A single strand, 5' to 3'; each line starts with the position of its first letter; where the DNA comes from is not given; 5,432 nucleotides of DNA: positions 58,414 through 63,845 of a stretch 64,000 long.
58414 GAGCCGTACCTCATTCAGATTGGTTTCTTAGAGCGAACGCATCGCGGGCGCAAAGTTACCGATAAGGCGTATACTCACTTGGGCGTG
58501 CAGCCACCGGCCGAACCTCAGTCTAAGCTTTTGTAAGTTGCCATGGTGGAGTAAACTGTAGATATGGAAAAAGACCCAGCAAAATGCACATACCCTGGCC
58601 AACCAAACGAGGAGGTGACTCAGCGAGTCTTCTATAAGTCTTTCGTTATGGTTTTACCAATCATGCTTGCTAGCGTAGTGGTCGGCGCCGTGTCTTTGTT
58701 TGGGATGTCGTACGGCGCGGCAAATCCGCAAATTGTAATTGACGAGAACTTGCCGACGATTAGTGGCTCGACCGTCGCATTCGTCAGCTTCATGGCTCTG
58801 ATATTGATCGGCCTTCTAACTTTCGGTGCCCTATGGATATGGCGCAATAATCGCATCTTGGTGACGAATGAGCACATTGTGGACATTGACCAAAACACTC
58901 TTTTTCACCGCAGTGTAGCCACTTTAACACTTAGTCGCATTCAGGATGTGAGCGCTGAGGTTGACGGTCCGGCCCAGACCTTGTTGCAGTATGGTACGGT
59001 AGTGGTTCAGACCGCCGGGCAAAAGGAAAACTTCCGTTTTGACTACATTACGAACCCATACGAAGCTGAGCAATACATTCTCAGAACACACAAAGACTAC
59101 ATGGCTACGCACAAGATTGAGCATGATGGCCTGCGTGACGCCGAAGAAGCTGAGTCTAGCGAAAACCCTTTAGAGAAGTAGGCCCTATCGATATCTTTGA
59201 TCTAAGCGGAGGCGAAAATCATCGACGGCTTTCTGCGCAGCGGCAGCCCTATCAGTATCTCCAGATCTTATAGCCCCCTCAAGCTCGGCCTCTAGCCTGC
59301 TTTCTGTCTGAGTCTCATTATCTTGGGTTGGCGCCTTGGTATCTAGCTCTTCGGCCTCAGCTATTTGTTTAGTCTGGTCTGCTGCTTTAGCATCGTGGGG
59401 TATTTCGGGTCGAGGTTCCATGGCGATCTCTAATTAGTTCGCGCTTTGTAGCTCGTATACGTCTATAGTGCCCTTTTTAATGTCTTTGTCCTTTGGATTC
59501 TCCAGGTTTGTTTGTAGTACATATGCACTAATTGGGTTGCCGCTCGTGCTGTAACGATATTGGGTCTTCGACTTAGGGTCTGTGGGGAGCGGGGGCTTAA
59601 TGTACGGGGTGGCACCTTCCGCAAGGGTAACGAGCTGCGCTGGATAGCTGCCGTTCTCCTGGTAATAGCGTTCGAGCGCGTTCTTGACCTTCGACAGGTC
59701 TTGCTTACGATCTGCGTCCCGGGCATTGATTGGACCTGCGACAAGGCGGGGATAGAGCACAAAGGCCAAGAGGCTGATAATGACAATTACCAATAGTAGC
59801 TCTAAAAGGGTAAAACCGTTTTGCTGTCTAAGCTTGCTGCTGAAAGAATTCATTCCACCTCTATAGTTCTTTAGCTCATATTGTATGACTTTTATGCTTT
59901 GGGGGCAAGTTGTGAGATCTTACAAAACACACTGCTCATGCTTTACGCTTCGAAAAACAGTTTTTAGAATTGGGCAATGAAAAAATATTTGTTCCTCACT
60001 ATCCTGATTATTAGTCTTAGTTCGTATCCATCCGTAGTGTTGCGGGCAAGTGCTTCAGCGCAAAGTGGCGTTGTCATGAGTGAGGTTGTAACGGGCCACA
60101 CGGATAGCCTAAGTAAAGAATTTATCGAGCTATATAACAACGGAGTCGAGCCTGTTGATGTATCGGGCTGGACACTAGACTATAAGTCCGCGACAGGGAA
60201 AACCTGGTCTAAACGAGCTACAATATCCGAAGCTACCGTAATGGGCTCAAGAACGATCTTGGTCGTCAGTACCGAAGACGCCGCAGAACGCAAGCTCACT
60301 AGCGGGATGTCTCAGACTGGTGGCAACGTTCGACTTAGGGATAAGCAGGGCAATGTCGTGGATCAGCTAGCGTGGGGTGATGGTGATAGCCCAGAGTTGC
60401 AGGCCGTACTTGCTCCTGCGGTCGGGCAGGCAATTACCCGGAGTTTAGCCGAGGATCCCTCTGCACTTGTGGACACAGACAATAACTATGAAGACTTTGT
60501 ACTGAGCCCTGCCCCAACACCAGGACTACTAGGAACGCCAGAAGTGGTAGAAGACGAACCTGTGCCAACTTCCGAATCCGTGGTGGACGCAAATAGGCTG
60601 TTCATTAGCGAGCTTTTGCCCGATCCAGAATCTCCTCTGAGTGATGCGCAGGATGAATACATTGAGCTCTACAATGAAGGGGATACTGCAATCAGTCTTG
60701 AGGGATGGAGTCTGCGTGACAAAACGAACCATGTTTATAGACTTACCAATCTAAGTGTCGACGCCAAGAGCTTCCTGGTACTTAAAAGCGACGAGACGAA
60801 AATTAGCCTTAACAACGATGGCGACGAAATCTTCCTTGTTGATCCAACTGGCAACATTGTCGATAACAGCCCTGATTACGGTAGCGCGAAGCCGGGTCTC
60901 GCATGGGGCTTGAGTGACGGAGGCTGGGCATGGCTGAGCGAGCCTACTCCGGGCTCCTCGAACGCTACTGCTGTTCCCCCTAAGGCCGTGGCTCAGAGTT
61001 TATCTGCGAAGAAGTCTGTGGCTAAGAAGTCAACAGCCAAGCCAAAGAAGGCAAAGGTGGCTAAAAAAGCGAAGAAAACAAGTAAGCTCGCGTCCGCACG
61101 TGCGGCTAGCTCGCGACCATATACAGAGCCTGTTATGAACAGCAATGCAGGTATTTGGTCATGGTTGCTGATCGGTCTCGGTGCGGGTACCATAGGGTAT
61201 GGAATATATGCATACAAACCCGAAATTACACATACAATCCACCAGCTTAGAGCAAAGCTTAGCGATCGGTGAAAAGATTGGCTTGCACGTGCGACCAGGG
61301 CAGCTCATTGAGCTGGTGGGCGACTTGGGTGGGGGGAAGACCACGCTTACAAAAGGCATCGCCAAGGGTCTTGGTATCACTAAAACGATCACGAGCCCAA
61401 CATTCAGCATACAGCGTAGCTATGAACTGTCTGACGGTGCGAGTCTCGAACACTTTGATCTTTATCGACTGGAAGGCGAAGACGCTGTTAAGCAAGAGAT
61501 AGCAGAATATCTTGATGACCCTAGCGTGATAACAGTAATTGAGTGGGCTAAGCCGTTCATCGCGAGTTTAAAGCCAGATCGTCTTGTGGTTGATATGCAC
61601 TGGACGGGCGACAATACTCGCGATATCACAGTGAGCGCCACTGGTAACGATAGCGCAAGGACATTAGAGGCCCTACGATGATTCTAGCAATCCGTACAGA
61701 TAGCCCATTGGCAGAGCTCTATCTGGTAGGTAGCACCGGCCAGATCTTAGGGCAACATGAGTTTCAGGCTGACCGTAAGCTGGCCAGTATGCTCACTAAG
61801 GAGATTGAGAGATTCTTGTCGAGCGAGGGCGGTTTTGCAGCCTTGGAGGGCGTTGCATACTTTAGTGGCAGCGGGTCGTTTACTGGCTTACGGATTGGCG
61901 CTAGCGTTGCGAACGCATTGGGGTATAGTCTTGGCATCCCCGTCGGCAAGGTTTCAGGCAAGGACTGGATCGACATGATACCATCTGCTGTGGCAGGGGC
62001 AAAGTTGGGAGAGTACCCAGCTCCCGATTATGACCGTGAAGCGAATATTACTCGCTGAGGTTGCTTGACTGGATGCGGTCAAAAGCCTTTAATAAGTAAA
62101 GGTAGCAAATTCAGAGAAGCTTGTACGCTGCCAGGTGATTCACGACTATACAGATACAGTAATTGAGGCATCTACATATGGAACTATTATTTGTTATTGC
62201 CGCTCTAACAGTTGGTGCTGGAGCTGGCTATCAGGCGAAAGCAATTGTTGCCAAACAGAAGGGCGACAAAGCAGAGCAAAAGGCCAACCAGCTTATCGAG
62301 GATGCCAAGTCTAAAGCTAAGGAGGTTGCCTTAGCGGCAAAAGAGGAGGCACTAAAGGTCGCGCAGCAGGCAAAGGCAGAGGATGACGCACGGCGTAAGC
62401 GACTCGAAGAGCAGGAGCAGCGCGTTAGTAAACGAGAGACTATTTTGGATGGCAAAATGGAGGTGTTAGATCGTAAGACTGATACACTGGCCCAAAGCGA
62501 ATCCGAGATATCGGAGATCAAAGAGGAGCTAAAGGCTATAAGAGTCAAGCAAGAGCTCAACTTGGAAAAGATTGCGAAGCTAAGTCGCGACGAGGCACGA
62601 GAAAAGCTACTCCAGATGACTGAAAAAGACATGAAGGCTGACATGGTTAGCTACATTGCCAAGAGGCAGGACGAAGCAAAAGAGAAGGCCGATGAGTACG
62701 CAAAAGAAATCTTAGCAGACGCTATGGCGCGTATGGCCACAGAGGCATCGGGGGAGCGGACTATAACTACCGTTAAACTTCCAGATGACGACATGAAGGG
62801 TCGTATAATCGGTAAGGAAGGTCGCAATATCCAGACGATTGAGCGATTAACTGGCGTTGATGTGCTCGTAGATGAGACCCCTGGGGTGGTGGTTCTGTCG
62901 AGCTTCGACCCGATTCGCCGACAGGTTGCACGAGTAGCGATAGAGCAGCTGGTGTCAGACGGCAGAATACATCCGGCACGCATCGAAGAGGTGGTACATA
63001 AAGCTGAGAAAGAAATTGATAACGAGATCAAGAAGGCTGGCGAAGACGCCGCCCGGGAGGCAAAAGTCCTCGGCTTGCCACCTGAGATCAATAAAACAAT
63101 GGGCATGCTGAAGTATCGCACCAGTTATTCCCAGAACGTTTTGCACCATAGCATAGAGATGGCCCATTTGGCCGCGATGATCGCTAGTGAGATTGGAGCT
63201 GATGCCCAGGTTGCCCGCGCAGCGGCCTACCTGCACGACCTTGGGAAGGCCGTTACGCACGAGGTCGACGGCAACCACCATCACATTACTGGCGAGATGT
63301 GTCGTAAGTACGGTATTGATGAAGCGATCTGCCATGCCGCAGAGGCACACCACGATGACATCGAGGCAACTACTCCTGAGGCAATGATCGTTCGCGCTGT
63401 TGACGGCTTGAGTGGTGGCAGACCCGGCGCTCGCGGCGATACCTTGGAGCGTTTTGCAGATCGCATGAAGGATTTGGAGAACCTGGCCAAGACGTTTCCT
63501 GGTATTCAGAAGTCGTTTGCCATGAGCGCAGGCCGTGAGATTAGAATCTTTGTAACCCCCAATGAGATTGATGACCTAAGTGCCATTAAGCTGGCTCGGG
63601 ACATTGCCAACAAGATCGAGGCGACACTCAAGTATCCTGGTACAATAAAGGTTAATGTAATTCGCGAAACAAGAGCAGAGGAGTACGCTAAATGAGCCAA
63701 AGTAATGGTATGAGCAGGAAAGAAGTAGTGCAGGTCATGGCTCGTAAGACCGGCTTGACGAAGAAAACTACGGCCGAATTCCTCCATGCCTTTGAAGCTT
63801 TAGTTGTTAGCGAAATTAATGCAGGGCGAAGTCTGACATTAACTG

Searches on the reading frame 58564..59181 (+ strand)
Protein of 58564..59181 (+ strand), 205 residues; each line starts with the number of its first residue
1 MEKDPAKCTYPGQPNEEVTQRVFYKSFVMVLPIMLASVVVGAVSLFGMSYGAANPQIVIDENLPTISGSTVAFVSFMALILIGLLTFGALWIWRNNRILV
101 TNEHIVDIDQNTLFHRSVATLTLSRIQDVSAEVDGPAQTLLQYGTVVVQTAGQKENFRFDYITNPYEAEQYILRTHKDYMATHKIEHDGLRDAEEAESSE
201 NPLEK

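Call 95: search_protein_families(library=pfam, proteins=[window:58564-59181:+], max_evalue=0.001)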
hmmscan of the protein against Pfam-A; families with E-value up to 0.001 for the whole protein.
window:58564-59181:+ (205 aa): 1 family
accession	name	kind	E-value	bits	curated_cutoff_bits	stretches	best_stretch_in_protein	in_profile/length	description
PF03703.20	bPH_2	-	5.1e-05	23.9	22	1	93-166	1-72/78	Bacterial PH domain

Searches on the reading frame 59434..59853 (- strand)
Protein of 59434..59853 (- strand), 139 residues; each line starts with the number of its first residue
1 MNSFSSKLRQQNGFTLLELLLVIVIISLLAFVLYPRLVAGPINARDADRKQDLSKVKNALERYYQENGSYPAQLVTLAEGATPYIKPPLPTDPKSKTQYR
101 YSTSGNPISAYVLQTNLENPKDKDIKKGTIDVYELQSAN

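Call 95: search_protein_families(library=pfam, proteins=[window:59434-59853:-], max_evalue=0.001)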
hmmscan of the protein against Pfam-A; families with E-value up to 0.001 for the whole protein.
window:59434-59853:- (139 aa): 3 families
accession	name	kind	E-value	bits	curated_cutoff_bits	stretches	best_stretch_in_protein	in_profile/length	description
PF07963.17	N_methyl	-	6.6e-08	32.2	21.2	1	9-34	2-27/27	Prokaryotic N-terminal methylation motif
PF16732.10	ComP_DUS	-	5.3e-05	24.4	27.3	1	44-116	10-73/87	Type IV minor pilin ComP, DNA uptake sequence receptor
PF08334.16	T2SSG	-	0.00016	22.2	21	1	43-107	8-82/108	Type II secretion system (T2SS), protein G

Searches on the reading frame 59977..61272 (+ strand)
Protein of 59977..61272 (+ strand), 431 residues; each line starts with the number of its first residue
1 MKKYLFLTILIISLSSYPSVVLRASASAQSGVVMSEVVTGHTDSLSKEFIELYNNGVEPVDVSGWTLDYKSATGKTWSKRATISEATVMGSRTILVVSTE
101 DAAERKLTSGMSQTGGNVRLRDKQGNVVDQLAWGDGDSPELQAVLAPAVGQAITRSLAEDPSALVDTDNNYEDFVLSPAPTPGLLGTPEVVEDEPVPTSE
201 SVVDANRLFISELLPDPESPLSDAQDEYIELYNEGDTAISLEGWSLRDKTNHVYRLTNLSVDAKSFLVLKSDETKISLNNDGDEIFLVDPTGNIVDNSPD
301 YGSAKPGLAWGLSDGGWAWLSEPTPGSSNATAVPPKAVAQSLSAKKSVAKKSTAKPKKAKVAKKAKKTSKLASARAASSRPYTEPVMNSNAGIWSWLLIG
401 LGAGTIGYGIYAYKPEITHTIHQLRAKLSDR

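Call 95: search_protein_families(library=pfam, proteins=[window:59977-61272:+], max_evalue=0.001)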
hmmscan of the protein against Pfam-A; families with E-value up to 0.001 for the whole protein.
window:59977-61272:+ (431 aa): 1 family
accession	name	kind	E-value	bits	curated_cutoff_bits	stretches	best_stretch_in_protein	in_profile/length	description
PF00932.25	LTD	-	1.2e-35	122.6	34.3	2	205-297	5-104/109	Lamin Tail Domain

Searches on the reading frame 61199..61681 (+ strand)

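Call 95: search_protein_families(library=pfam, proteins=[window:61199-61681:+], max_evalue=0.001)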
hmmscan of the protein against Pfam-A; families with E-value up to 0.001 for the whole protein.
window:61199-61681:+ (160 aa): 1 family
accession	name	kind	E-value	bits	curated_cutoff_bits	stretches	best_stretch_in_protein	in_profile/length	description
PF02367.23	TsaE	-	1.1e-30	106.6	26.6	1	16-142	3-127/128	Threonylcarbamoyl adenosine biosynthesis protein TsaE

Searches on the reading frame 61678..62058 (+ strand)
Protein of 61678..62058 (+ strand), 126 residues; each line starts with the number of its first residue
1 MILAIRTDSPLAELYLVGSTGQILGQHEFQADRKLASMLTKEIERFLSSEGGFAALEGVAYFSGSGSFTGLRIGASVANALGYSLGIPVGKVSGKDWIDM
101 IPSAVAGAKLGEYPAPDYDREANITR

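Call 95: search_protein_families(library=pfam, proteins=[window:61678-62058:+], max_evalue=0.001)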
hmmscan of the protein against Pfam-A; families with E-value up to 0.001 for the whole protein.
window:61678-62058:+ (126 aa): 1 family
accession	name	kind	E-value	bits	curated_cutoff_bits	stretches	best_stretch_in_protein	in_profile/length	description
PF00814.31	TsaD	-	1.9e-08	34.8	24.8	1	31-93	25-88/264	tRNA N6-adenosine threonylcarbamoyltransferase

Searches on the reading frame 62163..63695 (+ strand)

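Call 95: search_protein_families(library=pfam, proteins=[window:62163-63695:+], max_evalue=0.001)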
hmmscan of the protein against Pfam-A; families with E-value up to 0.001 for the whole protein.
window:62163-63695:+ (510 aa): 5 families
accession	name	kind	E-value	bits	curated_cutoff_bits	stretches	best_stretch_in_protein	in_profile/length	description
PF12072.13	RNase_Y_N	-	1.5e-32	113.1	32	1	8-194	3-200/201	RNase Y N-terminal region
PF01966.28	HD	-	1e-16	61.7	22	1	326-417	1-114/116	HD domain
PF00013.35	KH_1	-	5.4e-08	32.9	21.5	1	203-262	3-66/66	KH domain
PF13083.13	KH_KhpA-B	-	9.3e-05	22.7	32.1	1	174-229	2-57/73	KhpA/KhpB, KH domain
PF08668.18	HDOD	-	0.00042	20.3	22.9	0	324-385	93-155/196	HDOD domain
